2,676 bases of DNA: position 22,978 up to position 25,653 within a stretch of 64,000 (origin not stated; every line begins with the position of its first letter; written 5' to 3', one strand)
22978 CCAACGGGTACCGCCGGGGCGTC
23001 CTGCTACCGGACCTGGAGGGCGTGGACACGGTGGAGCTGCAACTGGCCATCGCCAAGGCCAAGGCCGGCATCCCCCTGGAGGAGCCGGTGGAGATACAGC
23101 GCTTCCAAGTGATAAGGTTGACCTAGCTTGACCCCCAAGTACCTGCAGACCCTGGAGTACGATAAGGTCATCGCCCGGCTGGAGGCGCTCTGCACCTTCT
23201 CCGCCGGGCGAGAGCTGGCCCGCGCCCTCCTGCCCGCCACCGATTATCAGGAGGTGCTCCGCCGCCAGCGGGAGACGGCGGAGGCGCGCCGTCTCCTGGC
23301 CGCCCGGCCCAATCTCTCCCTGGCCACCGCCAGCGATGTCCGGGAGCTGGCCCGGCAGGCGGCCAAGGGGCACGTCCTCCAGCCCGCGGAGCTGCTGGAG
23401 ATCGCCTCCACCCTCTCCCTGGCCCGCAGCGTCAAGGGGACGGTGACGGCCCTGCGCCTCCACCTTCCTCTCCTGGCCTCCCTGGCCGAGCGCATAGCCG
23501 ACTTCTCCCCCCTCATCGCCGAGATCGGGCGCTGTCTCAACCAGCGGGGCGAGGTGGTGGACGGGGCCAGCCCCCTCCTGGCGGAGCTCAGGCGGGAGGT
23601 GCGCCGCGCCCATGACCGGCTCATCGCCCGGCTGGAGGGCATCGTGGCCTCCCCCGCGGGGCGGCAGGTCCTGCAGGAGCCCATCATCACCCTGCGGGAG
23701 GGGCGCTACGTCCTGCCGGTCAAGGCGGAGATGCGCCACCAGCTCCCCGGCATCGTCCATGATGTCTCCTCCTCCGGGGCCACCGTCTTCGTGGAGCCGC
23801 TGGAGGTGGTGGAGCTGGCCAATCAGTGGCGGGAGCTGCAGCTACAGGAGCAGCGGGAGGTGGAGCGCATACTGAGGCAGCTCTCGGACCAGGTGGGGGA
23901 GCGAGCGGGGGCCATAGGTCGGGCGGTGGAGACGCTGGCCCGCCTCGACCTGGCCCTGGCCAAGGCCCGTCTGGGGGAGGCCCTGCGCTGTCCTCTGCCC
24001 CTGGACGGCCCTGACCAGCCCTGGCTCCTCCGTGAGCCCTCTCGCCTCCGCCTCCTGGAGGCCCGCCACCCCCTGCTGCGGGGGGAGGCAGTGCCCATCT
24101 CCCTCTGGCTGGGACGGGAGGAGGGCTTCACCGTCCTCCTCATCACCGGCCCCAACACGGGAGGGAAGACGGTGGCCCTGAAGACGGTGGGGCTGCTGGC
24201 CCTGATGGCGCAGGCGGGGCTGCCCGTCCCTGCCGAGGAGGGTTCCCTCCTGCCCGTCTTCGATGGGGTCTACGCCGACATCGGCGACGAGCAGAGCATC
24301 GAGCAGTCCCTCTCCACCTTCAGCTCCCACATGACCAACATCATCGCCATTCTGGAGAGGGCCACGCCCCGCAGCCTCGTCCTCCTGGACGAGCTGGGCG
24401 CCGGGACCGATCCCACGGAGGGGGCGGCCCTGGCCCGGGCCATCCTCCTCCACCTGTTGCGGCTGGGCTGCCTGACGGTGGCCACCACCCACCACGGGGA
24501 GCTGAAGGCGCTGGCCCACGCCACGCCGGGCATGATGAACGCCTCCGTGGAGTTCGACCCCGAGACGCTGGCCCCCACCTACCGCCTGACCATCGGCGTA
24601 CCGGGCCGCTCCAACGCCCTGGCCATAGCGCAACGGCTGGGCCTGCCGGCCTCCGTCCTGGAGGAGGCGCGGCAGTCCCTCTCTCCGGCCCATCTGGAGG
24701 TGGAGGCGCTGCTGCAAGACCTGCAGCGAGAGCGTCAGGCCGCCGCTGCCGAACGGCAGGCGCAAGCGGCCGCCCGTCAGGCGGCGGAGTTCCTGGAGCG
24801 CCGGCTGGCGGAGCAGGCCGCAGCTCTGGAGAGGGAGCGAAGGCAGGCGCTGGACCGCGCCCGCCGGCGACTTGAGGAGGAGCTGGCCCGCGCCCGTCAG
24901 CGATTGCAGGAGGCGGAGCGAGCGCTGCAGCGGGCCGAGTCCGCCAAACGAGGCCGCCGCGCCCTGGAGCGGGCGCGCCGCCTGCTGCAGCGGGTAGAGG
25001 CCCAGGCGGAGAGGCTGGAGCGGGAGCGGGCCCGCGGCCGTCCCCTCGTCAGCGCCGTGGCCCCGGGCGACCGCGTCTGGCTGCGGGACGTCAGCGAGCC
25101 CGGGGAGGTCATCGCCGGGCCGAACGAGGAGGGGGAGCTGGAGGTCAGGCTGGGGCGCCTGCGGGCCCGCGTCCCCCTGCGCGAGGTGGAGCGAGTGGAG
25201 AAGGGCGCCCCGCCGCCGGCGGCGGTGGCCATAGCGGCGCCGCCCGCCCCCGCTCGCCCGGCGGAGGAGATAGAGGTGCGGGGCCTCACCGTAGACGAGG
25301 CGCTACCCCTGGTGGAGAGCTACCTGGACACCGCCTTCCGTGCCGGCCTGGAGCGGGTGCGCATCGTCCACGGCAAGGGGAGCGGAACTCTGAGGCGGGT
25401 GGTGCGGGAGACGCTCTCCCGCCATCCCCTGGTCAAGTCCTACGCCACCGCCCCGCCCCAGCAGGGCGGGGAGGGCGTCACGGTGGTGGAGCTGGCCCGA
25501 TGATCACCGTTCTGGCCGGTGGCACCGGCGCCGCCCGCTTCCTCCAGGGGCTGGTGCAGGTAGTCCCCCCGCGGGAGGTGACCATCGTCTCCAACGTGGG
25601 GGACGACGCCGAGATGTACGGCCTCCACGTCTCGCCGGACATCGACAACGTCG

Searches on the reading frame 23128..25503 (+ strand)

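Call 15: search_protein_families(library=ncbifam, proteins=[window:23128-25503:+], max_evalue=0.001)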
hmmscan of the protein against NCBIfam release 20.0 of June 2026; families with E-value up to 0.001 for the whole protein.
window:23128-25503:+ (791 aa): 7 families
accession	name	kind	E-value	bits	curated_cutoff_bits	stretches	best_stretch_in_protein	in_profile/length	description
TIGR01069.2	mutS2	equivalog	1.9e-262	873.2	400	1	4-789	3-790/790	endonuclease MutS2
NF052383.1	ATPase_KamC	equivalog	9.1e-57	193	300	1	57-460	55-432/508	lysine 5,6-aminomutase reactivase ATPase KamC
NF003810.1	PRK05399.1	equivalog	1.3e-48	166.3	480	1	16-519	283-790/793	DNA mismatch repair protein MutS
TIGR01070.1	mutS1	equivalog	1.6e-40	139.3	641.7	1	36-558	296-816/840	DNA mismatch repair protein MutS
NF003432.0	PRK04946.1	equivalog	0.00026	20.9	128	1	715-787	98-170/181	endonuclease SmrB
NF033154.1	endonuc_SmrA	equivalog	0.00037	20.3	180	1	714-789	91-172/189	DNA endonuclease SmrA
TIGR02794.1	tolA_full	equivalog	0.00085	18.6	59.45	0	434-627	3-208/362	cell envelope integrity protein TolA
